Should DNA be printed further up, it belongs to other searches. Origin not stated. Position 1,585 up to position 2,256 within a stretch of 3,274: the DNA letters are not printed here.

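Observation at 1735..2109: Middle operon gene encodes a bactofilin-like repeat protein with signs of recent internal duplication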

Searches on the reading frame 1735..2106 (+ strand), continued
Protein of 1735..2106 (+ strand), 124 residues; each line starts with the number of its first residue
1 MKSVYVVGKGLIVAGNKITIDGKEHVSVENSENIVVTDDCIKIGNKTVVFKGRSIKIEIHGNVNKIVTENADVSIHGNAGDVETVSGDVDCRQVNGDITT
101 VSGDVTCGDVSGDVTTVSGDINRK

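Call 35: get_annotated_region(hit=H68, flank=4000)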
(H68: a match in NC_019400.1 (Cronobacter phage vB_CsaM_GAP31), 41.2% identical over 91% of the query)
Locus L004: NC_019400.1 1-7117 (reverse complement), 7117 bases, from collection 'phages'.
description: Cronobacter phage vB_CsaM_GAP31, complete genome.
organism: Cronobacter phage vB_CsaM_GAP31 (NCBI taxid 1141135)
taxonomy: Viruses; Duplodnaviria; Heunggongvirae; Uroviricota; Caudoviricetes; Vequintavirinae; Seunavirus; Seunavirus GAP31
host: Cronobacter sakazakii; source: -; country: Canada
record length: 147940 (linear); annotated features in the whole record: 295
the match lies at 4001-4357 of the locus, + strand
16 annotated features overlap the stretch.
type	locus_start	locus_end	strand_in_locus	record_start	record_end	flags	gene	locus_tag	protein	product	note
CDS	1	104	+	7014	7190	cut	-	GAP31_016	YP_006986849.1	baseplate wedge subunit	similar to ADP02625.1 hypothetical protein [Salmonella phage PVP-SE1]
CDS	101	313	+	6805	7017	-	-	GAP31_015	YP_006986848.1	hypothetical protein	-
CDS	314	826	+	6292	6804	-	-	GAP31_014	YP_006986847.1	hypothetical protein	similar to YP_004009937.1 hypothetical protein CC31p079 [Enterobacteria phage CC31]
CDS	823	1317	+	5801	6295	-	-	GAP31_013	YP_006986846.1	phosphatase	similar to ADP02628.1 putative phosphatase [Salmonella phage PVP-SE1]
CDS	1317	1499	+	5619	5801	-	-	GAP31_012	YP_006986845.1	membrane protein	-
CDS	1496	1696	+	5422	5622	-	-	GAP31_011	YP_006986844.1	hypothetical protein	similar to ADP02629.1 hypothetical membrane protein [Salmonella phage PVP-SE1]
CDS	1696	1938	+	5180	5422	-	-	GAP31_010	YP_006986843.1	hypothetical protein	similar to ADP02631.1 hypothetical protein [Salmonella phage PVP-SE1]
CDS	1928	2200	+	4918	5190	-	-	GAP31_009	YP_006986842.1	hypothetical protein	similar to ADP02632.1 hypothetical protein [Salmonella phage PVP-SE1]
CDS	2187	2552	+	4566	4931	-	-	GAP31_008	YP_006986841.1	methyltransferase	similar to ADP02633.1 hypothetical protein [Salmonella phage PVP-SE1]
CDS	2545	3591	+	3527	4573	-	-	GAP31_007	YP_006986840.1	RNA ligase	RnlB; similar to ADP02635.1 RnlB RNA ligase 2 [Salmonella phage PVP-SE1]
CDS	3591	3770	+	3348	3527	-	-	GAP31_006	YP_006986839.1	hypothetical protein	similar to ADP02636.1 hypothetical protein [Salmonella phage PVP-SE1]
CDS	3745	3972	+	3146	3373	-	-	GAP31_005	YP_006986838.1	hypothetical protein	-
CDS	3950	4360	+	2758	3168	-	-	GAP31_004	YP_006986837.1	tail protein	similar to ADP02638.1 conserved hypothetical protein [Salmonella phage PVP-SE1]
CDS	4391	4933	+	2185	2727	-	-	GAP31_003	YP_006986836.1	endolysin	similar to ADP02639.1 cell wall hydrolase SleB [Salmonella phage PVP-SE1]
CDS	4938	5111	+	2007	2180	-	-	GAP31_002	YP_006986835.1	hypothetical protein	-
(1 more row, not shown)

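Call 36: get_annotated_region(hit=H61, flank=4000)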
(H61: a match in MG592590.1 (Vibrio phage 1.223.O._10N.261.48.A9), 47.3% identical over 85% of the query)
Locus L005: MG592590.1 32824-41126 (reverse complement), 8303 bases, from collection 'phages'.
description: Vibrio phage 1.223.O._10N.261.48.A9, partial genome.
organism: Vibrio phage 1.223.O._10N.261.48.A9 (NCBI taxid 1881350)
taxonomy: Viruses; Duplodnaviria; Heunggongvirae; Uroviricota; Caudoviricetes
host: Vibrio lentus; source: iron chloride precipitation of 0.2um-filtered seawater, resuspended in oxalate solution; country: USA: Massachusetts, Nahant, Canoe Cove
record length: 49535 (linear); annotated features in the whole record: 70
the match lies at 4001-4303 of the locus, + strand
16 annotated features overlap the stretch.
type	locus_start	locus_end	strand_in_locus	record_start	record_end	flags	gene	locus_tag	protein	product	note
CDS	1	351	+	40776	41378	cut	-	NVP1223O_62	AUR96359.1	hypothetical protein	NVP1223O_62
CDS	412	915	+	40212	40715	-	-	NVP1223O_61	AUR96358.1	hypothetical protein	NVP1223O_61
CDS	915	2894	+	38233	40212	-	-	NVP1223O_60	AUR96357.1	coil containing protein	NVP1223O_60; aclame_best_match:protein:vir:96769; tara_best_match:OM-RGC.v1.000929532; cvp_best_match:RF_PEP_62362405; ...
CDS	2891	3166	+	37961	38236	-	-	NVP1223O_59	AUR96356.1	hypothetical protein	NVP1223O_59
CDS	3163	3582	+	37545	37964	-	-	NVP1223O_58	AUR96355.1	hypothetical protein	NVP1223O_58; aclame_best_match:protein:vir:96779; tara_best_match:OM-RGC.v1.026366283; cvp_best_match:RF_PEP_418487883; ...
CDS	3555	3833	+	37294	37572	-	-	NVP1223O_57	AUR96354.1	hypothetical protein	NVP1223O_57; tara_best_match:OM-RGC.v1.028203355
CDS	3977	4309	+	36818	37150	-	-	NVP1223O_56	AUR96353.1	hypothetical protein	NVP1223O_56; aclame_best_match:protein:vir:5447; tara_best_match:OM-RGC.v1.028962871; cvp_best_match:RF_PEP_418487655; ...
CDS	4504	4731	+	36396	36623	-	-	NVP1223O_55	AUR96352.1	hypothetical protein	NVP1223O_55; tara_best_match:OM-RGC.v1.033837364; cvp_best_match:RF_PEP_418488772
CDS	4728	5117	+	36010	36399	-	-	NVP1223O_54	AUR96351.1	hypothetical protein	NVP1223O_54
CDS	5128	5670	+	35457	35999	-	-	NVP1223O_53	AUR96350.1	DNA N-6-adenine-methyltransferase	NVP1223O_53; aclame_best_match:protein:proph:159355; tara_best_match:OM-RGC.v1.019412599; ...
CDS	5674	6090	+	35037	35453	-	-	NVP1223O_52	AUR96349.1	dUTPase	NVP1223O_52; aclame_best_match:protein:plasmid:115614; tara_best_match:OM-RGC.v1.023960998; ...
CDS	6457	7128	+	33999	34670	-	-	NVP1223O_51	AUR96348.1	winged helix-turn-helix DNA-binding domain protein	NVP1223O_51; tara_best_match:OM-RGC.v1.010105208; cvp_best_match:CAMPEP_0000012440; InterPro:IPR011991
CDS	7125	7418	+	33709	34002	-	-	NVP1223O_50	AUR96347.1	hypothetical protein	NVP1223O_50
CDS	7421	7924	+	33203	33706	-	-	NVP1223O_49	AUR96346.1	hypothetical protein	NVP1223O_49; tara_best_match:OM-RGC.v1.025654339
CDS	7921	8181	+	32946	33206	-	-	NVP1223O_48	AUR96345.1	TMhelix containing protein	NVP1223O_48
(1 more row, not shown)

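Call 42: find_encoding_contigs(protein=P0008, flank=5000, max_places=2)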
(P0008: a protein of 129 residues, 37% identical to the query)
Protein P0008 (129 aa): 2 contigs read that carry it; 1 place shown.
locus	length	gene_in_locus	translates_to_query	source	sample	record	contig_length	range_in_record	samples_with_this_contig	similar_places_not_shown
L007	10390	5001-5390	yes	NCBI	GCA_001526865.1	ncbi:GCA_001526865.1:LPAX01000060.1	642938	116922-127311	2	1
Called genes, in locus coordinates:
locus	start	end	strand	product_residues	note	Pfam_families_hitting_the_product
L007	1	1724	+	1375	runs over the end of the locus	PF26745:SPM, PF00353:HemolysinCabind, PF06594:HCBP_related, PF00353:HemolysinCabind, PF06594:HCBP_related, PF00353:HemolysinCabind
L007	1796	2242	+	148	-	-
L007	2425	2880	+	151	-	-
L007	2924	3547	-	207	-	PF01914:MarC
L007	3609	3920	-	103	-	-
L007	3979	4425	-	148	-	-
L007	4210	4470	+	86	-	-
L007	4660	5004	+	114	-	-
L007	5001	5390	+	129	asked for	-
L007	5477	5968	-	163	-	-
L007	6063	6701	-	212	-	-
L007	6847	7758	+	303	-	-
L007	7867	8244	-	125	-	-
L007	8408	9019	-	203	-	-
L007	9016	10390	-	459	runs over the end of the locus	PF13657:Couple_hipA, PF07804:HipA_C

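Call 43: find_encoding_contigs(protein=P0076, flank=5000, max_places=2)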
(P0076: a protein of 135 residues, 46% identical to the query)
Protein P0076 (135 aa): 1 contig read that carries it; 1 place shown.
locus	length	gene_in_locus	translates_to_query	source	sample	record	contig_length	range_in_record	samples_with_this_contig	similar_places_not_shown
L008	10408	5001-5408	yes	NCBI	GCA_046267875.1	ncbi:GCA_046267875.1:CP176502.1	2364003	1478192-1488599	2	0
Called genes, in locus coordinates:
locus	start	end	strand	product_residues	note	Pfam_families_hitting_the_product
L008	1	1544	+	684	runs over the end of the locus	PF01751:Toprim, PF01131:Topoisom_bac, PF01396:Zn_ribbon_Top1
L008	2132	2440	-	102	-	PF15738:YafQ_toxin, PF05016:ParE_toxin (weak)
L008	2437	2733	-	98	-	PF04221:RelB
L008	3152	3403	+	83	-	-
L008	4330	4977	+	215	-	PF12083:DUF3560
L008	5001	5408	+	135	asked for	-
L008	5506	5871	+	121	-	-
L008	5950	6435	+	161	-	PF04002:RadC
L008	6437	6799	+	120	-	-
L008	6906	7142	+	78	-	-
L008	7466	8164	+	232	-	-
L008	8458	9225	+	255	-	-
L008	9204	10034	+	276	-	-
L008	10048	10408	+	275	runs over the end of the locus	PF11072:DUF2859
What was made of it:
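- ICE context with TopB, DUF3560 and RadC (call 43).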

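Call 44: find_encoding_contigs(protein=P0081, flank=5000, max_places=2)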
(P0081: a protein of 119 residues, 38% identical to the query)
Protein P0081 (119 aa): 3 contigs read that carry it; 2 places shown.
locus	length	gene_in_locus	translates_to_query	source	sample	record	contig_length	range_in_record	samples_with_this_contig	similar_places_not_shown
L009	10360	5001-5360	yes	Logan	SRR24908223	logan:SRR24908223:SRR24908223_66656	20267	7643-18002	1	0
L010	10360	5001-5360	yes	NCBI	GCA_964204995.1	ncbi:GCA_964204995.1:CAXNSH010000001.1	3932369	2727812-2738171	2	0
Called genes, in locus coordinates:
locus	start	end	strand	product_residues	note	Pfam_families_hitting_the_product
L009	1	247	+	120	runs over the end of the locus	-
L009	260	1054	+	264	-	PF13328:HD_4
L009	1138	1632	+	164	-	-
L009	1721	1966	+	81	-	PF02604:PhdYeFM_antitox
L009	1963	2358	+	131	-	PF01850:PIN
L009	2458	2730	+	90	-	-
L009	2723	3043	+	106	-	-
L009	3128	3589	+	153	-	-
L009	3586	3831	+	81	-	-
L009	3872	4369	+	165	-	PF00186:DHFR_1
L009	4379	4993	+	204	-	PF00004:AAA (weak), PF13521:AAA_28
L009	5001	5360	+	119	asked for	-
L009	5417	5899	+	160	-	-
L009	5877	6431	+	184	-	PF00929:RNase_T, PF13482:RNase_H_2 (weak)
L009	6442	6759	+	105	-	-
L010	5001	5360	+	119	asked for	-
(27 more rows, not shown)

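Call 56: search_solved_structures(query=A3, max_evalue=10)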
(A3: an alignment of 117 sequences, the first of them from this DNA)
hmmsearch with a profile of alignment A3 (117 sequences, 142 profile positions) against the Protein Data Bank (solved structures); distinct sequences matched with E-value up to 10: 7.
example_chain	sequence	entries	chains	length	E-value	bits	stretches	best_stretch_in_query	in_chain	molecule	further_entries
2o30_A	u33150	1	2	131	0.14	15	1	28-72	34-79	NUCLEAR MOVEMENT PROTEIN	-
487d_J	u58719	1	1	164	0.45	13.4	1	31-69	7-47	50S ribosomal protein L6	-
9f4a_BB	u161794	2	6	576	2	11.2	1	13-92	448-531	Baseplate central spike protein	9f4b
1k28_A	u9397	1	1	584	2.4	11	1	22-83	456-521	TAIL-ASSOCIATED LYSOZYME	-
1wth_A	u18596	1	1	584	2.4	11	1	22-83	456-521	Tail-associated lysozyme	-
1pdl_A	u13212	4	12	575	2.4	11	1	22-83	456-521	Tail-associated lysozyme | Peptidoglycan hydrolase gp5 | gp5, baseplate central spike protein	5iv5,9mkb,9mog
2z6b_A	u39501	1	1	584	2.4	11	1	22-83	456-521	Tail-associated lysozyme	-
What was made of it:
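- On T4 gp5-type tail-associated lysozyme: Profile E 2.4 (call 56).
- Closest known: T4 gp5 C-terminal triple-stranded beta-helix. Different: Not significant by profile (call 56).
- The hits are not significant and weaken with the family profile (E 2.4, call 56).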

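Call 59: fold_search(model_id=the predicted structure, library=afdb50)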
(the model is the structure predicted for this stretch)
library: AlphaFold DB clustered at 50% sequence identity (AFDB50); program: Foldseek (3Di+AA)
matches with E <= 10: 274; with E <= 0.001: 33
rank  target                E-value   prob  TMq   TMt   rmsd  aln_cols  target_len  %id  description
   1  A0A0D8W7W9            1.1e-15  1.00  0.60  0.54   9.7       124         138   99  Tail-associated lysozyme [Escherichia coli]
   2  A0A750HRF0            9.1e-15  1.00  0.61  0.61   8.0       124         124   84  Phage tail protein [Salmonella enterica]
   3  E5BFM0                2.7e-10  1.00  0.77  0.76   2.5       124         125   31  Polymer-forming cytoskeletal [Fusobacterium gonidiaformans 3-1-5R]
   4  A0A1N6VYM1            7.9e-10  1.00  0.77  0.85   2.8       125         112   34  Uncharacterized protein [Pseudomonas flexibilis]
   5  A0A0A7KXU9            2.0e-09  1.00  0.75  0.80   2.8       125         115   30  Putative phage protein [Aeromonas salmonicida subsp. salmonicida]
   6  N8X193                4.1e-09  1.00  0.73  0.76   2.3       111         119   33  Polymer-forming cytoskeletal protein [Acinetobacter variabilis]
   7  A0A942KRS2            7.5e-09  1.00  0.78  0.83   1.5       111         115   35  Cell shape determination protein CcmA
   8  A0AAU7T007            1.0e-08  1.00  0.72  0.74   4.2       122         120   38  Polymer-forming cytoskeletal family protein [Acinetobacter sp. A1-4-2]
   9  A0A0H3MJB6            1.1e-08  1.00  0.81  0.87   2.2       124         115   29  Uncharacterized protein [Escherichia coli O7:K1 (strain IAI39 / ExPEC)]
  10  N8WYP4                1.3e-08  1.00  0.76  0.74   2.9       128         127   34  Uncharacterized protein [Acinetobacter variabilis]
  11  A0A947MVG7            1.5e-08  1.00  0.70  0.79   3.4       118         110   34  Polymer-forming cytoskeletal protein
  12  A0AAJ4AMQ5            1.5e-08  1.00  0.67  0.73   3.5       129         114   29  Polymer-forming cytoskeletal
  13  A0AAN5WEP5            1.7e-08  1.00  0.78  0.82   2.5       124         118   33  Uncharacterized protein [Acinetobacter baumannii]
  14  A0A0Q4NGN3            2.2e-08  1.00  0.77  0.72   2.4       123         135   28  Polymer-forming cytoskeletal protein
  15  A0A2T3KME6            7.1e-08  1.00  0.75  0.60   3.1       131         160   30  Polymer-forming cytoskeletal protein [Photobacterium kishitanii]
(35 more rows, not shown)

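Call 80: get_annotated_region(hit=H89, flank=3000)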
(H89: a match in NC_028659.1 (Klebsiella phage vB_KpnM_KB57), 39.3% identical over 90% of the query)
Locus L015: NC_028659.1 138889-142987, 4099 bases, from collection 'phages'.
description: Klebsiella phage vB_KpnM_KB57, complete genome.
organism: Klebsiella phage vB_KpnM_KB57 (NCBI taxid 1719140)
taxonomy: Viruses; Duplodnaviria; Heunggongvirae; Uroviricota; Caudoviricetes; Vequintavirinae; Mydovirus; Mydovirus KB57
host: Klebsiella pneumoniae M-9; source: sewage; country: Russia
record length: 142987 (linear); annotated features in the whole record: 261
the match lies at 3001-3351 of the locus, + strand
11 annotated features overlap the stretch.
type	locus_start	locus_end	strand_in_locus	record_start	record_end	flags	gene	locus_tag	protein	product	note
CDS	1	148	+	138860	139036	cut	-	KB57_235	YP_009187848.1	baseplate wedge subunit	-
CDS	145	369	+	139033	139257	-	-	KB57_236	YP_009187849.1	hypothetical protein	-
CDS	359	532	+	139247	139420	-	-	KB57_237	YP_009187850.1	exonuclease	-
CDS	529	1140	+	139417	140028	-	-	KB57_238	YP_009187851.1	phosphatase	-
CDS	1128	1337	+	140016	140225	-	-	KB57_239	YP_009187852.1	hypothetical protein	-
CDS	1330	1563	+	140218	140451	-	-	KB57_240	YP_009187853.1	hypothetical protein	-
CDS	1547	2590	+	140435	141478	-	-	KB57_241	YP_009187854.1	RNA ligase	-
CDS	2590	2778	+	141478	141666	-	-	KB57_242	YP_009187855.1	hypothetical protein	-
CDS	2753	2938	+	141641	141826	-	-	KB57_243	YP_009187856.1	hypothetical protein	-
CDS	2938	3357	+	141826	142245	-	-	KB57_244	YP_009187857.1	hypothetical protein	-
CDS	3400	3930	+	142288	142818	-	-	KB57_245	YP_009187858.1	endolysin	-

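Call 81: get_annotated_region(hit=H80, flank=3000)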
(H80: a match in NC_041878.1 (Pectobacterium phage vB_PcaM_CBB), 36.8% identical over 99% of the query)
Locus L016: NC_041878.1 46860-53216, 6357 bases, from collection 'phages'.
description: Pectobacterium phage CBB, complete genome.
organism: Pectobacterium phage vB_PcaM_CBB (NCBI taxid 2772511)
taxonomy: Viruses; Duplodnaviria; Heunggongvirae; Uroviricota; Caudoviricetes; Mimasvirus; Mimasvirus CBB
host: Pectobacterium carotovorum subsp. carotovorum strain CBBL19-1-37; source: activated sludge from a waste water treatment plant; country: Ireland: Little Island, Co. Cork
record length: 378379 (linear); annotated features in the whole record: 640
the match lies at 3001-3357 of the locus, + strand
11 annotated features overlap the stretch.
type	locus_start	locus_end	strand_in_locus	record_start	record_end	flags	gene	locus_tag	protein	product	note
CDS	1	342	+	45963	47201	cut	-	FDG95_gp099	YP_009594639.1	hypothetical protein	similar to hypothetical protein GAP32_098 [Cronobacter phage vB_CsaM_GAP32], YP006987201.1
CDS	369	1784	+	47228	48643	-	-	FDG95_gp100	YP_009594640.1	DNA ligase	similar to DNA ligase [Cronobacter phage vB_CsaM_GAP32], YP_006987202.1; PF01068.18 DNA_ligase_A_M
CDS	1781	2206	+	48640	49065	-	-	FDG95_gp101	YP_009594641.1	hypothetical protein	similar to hypothetical protein GAP32_100 [Cronobacter phage vB_CsaM_GAP32], YP_006987203.1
CDS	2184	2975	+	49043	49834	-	-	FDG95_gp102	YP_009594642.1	metallo-phosphoesterase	similar to metallophosphoesterase [Cronobacter phage vB_CsaM_GAP32], YP_006987204.1; PF00149.25 Metallophos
CDS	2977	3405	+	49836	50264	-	-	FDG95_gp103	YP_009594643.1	hypothetical protein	similar to hypothetical protein GAP32_102 [Cronobacter phage vB_CsaM_GAP32], YP_006987205.1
CDS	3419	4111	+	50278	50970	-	-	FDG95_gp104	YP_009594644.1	head maturation protease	similar to ATP-dependent Clp protease proteolytic subunit [Cronobacter phage vB_CsaM_GAP32]; PF00574.20 CLP_protease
CDS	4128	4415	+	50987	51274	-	-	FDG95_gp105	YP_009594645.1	hypothetical protein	similar to hypothetical protein GAP32_104 [Cronobacter phage vB_CsaM_GAP32], YP_006987207.1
CDS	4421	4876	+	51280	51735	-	-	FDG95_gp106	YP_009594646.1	hypothetical protein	similar to hypothetical protein GAP32_105 [Cronobacter phage vB_CsaM_GAP32], YP_006987208.1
CDS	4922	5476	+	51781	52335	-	-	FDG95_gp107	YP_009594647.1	hypothetical protein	similar to hypothetical protein GAP32_106 [Cronobacter phage vB_CsaM_GAP32], YP_006987209.1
CDS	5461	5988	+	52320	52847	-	-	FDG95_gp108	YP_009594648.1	hypothetical protein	similar to hypothetical protein GAP32_107 [Cronobacter phage vB_CsaM_GAP32], YP_006987210.1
CDS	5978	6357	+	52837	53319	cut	-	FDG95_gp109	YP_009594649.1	virion structural protein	similar to hypothetical protein GAP32_108 [Cronobacter phage vB_CsaM_GAP32], YP_006987211.1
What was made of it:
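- On T4 gp5-type tail-associated lysozyme: In phages it lies beside endolysin, RNA ligase, DNA ligase, methylase and dUTPase genes (calls 35, 36, 80, 81).
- Phage contexts beside endolysin, RNA ligase, DNA ligase, methylase and dUTPase (calls 35, 36, 80, 81).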

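Call 84: fold_search(model_id=the predicted structure, library=viral)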
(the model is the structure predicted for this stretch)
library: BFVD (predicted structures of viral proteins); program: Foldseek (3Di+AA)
matches with E <= 10: 325; with E <= 0.001: 9
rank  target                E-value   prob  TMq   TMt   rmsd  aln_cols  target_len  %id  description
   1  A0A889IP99            1.1e-09  1.00  0.65  0.72   5.0       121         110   32  (no name in the UniProt tables at hand)
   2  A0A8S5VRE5            2.9e-09  1.00  0.77  0.84   2.3       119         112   23  (no name in the UniProt tables at hand)
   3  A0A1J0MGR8            3.4e-09  1.00  0.73  0.59   4.0       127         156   28  (no name in the UniProt tables at hand)
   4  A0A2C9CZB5            2.3e-08  1.00  0.68  0.61   3.8       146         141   25  Phage protein [Yersinia phage fHe-Yen9-04]
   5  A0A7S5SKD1            3.1e-08  1.00  0.72  0.70   3.3       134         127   26  (no name in the UniProt tables at hand)
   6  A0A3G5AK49            2.9e-06  1.00  0.54  0.43  13.9       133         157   20  Uncharacterized protein [Sylvanvirus sp.]
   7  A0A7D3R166            3.8e-05  1.00  0.35  0.27  11.2       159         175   24  Uncharacterized protein [Fadolivirus FV1/VV64]
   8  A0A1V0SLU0            9.7e-05  1.00  0.44  0.36   7.7       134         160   19  Uncharacterized protein [Klosneuvirus KNV1]
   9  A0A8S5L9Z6            1.1e-04  1.00  0.50  0.34   6.4       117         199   24  Bactofilin [Myoviridae sp. ctPuP5]
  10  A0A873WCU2            2.2e-03  0.95  0.31  0.28   9.5       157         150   18  Uncharacterized protein [Klebsiella phage Miami]
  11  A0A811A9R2            9.4e-02  0.41  0.38  0.19  16.5       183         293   12  (no name in the UniProt tables at hand)
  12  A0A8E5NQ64            1.6e-01  0.06  0.17  0.05  12.9       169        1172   11  (no name in the UniProt tables at hand)
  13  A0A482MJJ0            1.7e-01  0.03  0.14  0.10  30.3       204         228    8  Uncharacterized protein [Nodularia phage vB_NspS-kac68v162]
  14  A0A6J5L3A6            1.8e-01  0.21  0.31  0.13  11.1       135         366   14  Uncharacterized protein [uncultured Caudovirales phage]
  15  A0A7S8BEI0            3.1e-01  0.09  0.26  0.16  14.8       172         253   10  Uncharacterized protein [Medusavirus stheno T3]
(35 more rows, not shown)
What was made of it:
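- One virus entry is named Bactofilin (call 84).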
